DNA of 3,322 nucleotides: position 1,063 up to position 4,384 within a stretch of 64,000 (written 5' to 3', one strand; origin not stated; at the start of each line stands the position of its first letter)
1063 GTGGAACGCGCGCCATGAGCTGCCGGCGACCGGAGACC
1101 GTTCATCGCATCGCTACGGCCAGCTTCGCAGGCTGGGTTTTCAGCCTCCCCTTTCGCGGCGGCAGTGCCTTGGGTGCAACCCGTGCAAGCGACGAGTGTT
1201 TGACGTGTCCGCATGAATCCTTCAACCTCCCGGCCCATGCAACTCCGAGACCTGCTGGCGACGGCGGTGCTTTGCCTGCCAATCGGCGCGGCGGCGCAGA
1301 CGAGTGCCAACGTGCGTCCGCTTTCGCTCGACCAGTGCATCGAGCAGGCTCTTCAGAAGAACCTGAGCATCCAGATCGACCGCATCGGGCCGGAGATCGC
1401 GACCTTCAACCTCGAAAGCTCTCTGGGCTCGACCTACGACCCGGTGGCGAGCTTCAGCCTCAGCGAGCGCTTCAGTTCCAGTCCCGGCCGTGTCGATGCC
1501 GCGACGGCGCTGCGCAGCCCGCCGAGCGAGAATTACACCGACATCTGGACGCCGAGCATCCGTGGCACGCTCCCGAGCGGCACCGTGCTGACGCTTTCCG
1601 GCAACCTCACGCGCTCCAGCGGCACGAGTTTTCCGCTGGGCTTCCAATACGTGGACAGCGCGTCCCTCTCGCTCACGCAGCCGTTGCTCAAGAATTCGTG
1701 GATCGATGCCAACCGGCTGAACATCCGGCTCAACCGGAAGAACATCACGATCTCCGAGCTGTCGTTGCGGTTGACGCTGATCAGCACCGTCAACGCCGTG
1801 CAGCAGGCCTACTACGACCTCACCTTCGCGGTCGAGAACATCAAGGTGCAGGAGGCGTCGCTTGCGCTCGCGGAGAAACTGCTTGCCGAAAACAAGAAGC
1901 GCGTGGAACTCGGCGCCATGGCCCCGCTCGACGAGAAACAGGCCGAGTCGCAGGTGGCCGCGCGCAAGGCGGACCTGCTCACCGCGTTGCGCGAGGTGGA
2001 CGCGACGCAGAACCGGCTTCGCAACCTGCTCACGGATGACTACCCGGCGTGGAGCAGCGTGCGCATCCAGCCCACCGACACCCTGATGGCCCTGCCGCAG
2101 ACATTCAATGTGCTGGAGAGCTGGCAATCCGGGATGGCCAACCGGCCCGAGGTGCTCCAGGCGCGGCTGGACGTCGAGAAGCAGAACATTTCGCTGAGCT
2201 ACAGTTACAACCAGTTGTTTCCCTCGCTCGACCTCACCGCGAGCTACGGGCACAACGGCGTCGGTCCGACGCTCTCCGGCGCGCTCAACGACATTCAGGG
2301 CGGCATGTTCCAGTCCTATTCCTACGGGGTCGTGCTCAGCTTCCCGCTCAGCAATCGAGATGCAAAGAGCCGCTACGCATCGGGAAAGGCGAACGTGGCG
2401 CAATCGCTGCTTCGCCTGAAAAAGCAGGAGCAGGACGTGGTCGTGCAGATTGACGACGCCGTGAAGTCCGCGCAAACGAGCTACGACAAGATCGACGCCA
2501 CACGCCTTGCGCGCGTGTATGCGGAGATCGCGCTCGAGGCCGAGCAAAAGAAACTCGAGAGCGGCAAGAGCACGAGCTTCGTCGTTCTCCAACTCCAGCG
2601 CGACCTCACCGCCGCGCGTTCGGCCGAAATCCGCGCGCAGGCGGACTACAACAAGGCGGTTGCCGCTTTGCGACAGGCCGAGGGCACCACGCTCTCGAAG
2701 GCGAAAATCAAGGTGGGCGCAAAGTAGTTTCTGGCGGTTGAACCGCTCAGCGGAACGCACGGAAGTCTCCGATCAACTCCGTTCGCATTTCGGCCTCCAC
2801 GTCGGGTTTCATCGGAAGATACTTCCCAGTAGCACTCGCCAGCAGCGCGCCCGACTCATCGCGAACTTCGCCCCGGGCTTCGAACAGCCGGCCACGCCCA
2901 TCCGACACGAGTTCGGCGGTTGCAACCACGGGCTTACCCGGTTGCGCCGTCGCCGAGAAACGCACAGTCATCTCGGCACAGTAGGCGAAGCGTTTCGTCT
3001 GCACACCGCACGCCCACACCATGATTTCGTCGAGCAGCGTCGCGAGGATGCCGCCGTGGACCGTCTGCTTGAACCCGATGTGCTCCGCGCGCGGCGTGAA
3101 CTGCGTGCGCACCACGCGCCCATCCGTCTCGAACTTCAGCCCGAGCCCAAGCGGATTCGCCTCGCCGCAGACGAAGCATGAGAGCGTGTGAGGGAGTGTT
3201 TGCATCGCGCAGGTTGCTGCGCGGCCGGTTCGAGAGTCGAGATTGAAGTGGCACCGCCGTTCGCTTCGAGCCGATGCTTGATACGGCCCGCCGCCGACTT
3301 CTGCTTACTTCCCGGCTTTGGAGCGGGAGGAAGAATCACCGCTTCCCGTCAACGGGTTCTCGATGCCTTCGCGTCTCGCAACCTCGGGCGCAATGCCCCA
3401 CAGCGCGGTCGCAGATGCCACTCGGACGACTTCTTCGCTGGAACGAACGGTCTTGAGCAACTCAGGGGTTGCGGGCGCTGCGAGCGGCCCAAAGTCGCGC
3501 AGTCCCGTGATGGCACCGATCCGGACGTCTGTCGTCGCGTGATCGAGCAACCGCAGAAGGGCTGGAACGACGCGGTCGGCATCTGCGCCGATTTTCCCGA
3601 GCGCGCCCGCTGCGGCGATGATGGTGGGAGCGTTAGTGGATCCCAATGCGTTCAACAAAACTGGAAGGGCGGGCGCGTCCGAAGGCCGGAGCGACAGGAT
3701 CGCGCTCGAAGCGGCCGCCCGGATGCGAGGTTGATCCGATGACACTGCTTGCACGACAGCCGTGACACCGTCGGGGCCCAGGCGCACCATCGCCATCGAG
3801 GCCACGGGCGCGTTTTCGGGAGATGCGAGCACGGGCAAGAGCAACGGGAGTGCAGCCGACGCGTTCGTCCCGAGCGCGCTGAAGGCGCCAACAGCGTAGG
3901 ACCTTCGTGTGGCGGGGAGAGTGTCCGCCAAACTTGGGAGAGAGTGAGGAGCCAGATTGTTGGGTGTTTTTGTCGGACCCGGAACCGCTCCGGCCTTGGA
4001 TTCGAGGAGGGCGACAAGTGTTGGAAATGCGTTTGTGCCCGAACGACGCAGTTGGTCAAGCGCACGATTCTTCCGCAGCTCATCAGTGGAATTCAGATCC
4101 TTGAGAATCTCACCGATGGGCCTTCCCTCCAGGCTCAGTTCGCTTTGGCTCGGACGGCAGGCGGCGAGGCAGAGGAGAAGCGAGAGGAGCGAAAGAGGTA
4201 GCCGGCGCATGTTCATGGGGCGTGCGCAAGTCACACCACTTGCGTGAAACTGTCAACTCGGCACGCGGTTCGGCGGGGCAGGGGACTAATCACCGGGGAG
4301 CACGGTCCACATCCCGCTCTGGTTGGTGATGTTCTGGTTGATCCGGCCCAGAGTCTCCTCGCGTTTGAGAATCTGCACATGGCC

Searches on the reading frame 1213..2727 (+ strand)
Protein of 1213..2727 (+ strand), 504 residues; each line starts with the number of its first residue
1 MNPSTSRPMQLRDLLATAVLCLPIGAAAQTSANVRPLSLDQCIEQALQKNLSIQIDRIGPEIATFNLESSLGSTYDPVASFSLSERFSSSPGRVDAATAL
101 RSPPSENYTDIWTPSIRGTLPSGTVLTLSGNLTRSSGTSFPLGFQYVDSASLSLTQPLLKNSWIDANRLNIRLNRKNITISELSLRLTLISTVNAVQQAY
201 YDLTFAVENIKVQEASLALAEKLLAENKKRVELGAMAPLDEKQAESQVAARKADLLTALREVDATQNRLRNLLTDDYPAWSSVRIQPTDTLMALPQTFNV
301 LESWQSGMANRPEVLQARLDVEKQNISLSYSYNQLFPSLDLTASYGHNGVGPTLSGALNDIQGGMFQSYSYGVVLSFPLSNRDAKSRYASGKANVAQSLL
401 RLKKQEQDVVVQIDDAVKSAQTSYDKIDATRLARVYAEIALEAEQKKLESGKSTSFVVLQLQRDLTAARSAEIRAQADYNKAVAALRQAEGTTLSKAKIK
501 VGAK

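Call 84: search_protein_families(library=pfam, proteins=[window:1213-2727:+], max_evalue=0.00001)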
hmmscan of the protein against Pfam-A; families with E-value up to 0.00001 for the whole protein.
window:1213-2727:+ (504 aa): 1 family
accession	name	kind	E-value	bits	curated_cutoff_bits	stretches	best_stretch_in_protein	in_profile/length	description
PF02321.23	OEP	-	3.2e-47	161.2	22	2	302-489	3-185/187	Outer membrane efflux protein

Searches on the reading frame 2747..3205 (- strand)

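Call 84: search_protein_families(library=pfam, proteins=[window:2747-3205:-], max_evalue=0.00001)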
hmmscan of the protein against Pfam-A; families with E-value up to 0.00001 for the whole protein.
window:2747-3205:- (152 aa): 1 family
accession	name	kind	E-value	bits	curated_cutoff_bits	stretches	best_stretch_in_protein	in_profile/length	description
PF03061.28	4HBT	-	3.9e-07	30.7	20.6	1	47-122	2-78/79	Thioesterase superfamily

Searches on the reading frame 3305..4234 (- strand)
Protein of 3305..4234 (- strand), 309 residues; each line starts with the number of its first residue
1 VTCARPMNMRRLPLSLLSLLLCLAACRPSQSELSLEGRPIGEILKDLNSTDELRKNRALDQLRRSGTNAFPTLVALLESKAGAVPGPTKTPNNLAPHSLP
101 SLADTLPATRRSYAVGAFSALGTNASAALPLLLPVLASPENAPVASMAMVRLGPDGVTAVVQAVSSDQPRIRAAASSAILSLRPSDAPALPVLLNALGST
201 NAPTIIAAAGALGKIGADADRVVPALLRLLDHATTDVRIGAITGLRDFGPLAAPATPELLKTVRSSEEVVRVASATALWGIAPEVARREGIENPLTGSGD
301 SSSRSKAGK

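Call 5: search_protein_families(library=pfam, proteins=[window:3305-4234:-], max_evalue=1)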
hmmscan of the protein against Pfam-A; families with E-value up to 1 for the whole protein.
window:3305-4234:- (309 aa): 7 families
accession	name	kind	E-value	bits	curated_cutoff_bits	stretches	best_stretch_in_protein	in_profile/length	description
PF13646.12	HEAT_2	-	2e-12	47.6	27.7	3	159-245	3-87/88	HEAT repeats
PF02985.28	HEAT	-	5e-09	36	23.5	0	222-249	1-28/31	HEAT repeat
PF00514.29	Arm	-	9.3e-07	29.1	20.6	1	186-215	10-39/41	Armadillo/beta-catenin-like repeat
PF13513.12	HEAT_EZ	-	5.3e-06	27.3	27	1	169-215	1-55/55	HEAT-like repeat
PF03130.22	HEAT_PBS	-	5.1e-05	23.9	20.9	1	207-232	4-27/27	PBS lyase HEAT-like repeat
PF01602.26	Adaptin_N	-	0.068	12.2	37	1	147-235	106-201/524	Adaptin N terminal region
PF04340.18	DUF484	-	0.15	12.2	24.2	1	134-168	158-191/219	Protein of unknown function, DUF484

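Call 6: search_protein_families(library=ncbifam, proteins=[window:3305-4234:-], max_evalue=1)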
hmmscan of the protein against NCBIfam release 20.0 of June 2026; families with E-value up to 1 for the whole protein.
window:3305-4234:- (309 aa): 4 families
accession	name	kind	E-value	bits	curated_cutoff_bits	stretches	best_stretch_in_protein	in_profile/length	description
NF045915.1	PhycobilmeDegNblB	equivalog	0.00016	21.3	300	1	186-261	128-201/214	phycobilisome degradation protein NblB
NF010374.0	PRK13800.1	equivalog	0.00056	18.3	1196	1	155-296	743-881/898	fumarate reductase/succinate dehydrogenase flavoprotein subunit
NF058515.1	phyc_lyase_CpcF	equivalog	0.019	14.6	220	1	123-216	26-120/200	C-phycocyanin alpha-cysteine-84 phycocyanobilin lyase subunit CpcF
NF058505.1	phyc_lyase_CpeY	equivalog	0.099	11.2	600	1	157-278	49-170/419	C-phycoerythrin alpha-cysteine-82 phycoerythrobilin lyase CpeY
